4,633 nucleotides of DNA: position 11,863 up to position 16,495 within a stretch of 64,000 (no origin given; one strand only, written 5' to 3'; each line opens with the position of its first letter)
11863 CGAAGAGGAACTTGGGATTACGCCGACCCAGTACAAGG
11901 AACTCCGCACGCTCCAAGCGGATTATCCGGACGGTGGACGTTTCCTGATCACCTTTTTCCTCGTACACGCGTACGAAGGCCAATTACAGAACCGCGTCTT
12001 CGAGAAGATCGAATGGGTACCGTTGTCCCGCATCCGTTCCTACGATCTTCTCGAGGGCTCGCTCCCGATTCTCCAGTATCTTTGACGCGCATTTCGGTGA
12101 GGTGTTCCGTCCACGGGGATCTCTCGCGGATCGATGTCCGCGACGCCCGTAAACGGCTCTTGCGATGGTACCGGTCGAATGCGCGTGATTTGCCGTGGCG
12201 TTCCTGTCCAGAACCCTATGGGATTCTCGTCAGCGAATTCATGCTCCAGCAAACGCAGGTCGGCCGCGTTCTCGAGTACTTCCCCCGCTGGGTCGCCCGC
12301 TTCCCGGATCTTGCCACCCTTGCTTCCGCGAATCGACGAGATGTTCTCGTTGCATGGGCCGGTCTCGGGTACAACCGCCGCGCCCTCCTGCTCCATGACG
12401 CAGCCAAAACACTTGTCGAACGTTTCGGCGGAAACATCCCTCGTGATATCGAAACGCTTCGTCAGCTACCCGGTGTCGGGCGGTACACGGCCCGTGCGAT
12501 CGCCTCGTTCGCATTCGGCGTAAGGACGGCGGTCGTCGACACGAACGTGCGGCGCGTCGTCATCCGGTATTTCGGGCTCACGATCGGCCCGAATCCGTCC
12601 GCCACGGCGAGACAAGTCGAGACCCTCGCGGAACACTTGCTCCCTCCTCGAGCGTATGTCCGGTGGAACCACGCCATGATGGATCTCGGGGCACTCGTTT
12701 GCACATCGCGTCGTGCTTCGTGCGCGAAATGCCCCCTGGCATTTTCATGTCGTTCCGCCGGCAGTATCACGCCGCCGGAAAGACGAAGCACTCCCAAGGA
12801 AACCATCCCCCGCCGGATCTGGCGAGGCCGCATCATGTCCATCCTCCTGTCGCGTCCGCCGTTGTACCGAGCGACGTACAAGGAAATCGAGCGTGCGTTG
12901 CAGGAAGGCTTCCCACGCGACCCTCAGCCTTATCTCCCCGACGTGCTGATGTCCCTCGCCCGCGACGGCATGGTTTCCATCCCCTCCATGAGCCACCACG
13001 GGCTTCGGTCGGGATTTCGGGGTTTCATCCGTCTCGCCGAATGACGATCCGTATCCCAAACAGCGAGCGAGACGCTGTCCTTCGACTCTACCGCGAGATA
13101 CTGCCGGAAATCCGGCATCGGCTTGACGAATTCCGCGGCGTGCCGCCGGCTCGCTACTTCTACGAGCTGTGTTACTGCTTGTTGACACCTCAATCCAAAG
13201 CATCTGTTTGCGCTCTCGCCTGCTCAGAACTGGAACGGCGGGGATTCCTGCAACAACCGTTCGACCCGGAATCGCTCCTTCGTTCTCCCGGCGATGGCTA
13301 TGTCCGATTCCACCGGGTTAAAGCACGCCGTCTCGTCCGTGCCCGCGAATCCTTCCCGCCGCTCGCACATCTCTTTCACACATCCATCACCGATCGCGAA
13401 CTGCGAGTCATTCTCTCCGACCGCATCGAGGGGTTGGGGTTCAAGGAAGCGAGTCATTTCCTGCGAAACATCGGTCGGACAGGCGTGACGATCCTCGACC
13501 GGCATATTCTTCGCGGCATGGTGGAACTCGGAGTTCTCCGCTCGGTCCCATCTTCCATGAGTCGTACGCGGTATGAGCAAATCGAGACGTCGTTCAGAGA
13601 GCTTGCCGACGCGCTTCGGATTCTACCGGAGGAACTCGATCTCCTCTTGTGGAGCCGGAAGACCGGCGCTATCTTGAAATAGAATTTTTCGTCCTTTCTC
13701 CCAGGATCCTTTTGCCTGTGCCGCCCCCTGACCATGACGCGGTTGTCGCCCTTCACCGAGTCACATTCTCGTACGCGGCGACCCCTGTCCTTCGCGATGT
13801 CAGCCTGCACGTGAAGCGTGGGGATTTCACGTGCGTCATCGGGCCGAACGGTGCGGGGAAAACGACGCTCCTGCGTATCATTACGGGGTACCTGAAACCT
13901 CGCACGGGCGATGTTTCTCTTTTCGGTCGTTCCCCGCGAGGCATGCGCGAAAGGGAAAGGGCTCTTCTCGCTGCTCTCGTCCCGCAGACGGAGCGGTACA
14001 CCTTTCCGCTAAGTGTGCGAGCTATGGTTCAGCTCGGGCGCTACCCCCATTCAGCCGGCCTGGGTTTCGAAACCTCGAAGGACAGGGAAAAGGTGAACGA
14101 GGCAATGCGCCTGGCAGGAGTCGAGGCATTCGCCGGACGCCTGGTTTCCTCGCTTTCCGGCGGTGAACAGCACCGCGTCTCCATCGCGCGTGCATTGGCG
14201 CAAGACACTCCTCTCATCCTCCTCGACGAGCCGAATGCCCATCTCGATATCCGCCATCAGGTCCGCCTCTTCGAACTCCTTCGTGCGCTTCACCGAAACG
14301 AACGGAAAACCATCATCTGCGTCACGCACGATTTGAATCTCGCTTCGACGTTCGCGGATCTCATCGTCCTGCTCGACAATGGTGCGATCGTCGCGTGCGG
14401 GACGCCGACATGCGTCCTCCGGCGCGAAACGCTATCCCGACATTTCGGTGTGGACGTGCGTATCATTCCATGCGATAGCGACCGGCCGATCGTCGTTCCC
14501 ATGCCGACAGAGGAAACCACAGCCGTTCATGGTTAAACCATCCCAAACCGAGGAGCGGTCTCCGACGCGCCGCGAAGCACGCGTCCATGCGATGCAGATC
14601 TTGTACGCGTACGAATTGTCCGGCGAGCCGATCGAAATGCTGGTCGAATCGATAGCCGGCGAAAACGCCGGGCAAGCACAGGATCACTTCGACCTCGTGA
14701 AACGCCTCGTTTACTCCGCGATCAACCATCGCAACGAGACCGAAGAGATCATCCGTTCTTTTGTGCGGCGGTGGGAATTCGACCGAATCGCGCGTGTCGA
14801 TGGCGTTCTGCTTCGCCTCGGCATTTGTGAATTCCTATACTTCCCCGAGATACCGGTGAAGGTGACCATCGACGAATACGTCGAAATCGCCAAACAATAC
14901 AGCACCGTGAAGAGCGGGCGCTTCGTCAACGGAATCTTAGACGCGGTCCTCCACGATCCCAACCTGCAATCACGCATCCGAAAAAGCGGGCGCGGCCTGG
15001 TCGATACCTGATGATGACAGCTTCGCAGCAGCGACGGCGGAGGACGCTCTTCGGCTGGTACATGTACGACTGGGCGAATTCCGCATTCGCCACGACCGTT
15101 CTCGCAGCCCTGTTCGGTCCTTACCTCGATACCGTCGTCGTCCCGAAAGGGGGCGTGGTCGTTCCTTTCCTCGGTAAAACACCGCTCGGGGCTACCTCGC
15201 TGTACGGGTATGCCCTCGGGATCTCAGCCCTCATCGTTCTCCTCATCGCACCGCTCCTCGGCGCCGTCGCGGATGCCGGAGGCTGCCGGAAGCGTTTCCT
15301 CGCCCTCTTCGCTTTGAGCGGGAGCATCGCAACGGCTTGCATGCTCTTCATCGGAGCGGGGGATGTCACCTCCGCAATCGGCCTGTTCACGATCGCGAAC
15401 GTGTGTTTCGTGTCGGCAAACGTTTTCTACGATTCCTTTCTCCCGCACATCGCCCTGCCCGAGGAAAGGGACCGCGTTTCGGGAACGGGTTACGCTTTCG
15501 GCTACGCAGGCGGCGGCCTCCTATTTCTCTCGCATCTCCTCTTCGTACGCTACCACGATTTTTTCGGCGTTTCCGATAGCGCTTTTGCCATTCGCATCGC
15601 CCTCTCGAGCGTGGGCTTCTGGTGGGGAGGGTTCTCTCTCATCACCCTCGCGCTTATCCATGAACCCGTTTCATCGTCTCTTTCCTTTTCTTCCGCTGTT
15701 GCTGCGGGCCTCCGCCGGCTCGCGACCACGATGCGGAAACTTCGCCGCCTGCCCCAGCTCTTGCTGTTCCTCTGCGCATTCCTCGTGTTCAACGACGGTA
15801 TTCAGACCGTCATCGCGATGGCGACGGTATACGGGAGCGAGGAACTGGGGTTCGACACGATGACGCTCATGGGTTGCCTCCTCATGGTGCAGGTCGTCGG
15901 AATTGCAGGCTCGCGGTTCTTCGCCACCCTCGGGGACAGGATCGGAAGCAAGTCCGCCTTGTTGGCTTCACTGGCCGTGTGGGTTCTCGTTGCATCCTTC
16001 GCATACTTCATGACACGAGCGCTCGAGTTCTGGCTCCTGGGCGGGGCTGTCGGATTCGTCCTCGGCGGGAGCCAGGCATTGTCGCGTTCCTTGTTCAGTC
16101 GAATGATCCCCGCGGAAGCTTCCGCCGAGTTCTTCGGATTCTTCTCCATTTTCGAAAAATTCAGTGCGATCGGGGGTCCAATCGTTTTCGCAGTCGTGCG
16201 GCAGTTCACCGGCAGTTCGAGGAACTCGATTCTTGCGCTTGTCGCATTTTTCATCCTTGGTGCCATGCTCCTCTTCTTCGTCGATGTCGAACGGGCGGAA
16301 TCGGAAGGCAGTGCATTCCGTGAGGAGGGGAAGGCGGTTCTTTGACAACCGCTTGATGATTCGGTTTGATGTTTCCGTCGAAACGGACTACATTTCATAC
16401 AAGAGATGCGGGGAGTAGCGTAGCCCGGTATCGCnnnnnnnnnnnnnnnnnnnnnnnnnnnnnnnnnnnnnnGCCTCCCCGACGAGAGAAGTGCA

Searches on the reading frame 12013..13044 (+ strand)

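Call 10: search_protein_families(library=pfam, proteins=[window:12013-13044:+], max_evalue=0.001)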
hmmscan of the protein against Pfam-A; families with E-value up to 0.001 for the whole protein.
window:12013-13044:+ (343 aa): 2 families
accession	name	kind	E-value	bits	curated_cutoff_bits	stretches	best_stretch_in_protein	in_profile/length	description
PF00730.31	HhH-GPD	-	6.1e-18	65.6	26.2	1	73-205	1-105/108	HhH-GPD superfamily base excision DNA repair protein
PF00633.29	HHH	-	2.3e-08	33.9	24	1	137-166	1-30/30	Helix-hairpin-helix motif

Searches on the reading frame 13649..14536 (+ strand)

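Call 62: search_protein_families(library=pfam, proteins=[window:13649-14536:+], max_evalue=0.001)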
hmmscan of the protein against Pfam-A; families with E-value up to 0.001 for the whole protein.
window:13649-14536:+ (295 aa): 6 families
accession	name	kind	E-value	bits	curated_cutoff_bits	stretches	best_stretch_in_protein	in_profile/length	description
PF00005.33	ABC_tran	-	1.1e-27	97.8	25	1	48-196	1-136/137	ABC transporter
PF13304.12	AAA_21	-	3.5e-14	54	27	2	183-231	255-302/304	AAA domain, putative AbiEii toxin, Type IV TA system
PF02463.25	SMC_N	-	6.8e-10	39.2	40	1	168-233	136-203/220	RecF/RecN/SMC N terminal domain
PF13175.12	AAA_15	-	2.2e-07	31.3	32.1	0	49-79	15-44/374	AAA ATPase domain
PF13476.12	AAA_23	-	0.00016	22.8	27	1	59-81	20-42/201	AAA domain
PF13401.12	AAA_22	-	0.00067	20.4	27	0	58-216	5-109/130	AAA domain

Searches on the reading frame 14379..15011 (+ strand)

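Call 10: search_protein_families(library=pfam, proteins=[window:14379-15011:+], max_evalue=0.001)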
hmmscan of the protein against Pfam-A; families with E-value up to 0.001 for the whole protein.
window:14379-15011:+ (210 aa): 1 family
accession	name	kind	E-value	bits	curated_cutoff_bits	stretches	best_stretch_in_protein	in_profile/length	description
PF01029.23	NusB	-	3.1e-31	109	23.1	1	65-191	1-132/133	NusB family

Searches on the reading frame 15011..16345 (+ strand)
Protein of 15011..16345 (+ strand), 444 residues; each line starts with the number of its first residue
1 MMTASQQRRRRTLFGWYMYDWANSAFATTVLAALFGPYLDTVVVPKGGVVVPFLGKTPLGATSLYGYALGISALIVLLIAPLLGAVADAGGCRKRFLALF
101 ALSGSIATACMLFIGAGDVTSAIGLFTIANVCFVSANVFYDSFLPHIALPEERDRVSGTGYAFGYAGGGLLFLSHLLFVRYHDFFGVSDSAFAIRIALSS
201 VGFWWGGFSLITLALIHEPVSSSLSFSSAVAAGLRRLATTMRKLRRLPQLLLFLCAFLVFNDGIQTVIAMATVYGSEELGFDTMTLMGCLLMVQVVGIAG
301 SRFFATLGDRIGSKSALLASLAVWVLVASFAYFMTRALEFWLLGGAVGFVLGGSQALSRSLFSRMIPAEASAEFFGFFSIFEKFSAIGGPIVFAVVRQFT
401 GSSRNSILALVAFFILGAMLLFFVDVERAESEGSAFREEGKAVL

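Call 10: search_protein_families(library=pfam, proteins=[window:15011-16345:+], max_evalue=0.001)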
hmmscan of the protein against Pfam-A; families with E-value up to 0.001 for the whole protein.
window:15011-16345:+ (444 aa): 3 families
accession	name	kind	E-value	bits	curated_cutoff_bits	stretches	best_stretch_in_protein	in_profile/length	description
PF11700.14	ATG22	-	1.8e-75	254.9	24.1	1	9-432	2-480/482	Vacuole effluxer Atg22 like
PF07690.21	MFS_1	-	2.6e-15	56.6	33.4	2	56-390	24-347/347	Major Facilitator Superfamily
PF13347.12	MFS_2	-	1.2e-06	27.8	27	0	53-147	249-342/427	MFS/sugar transport protein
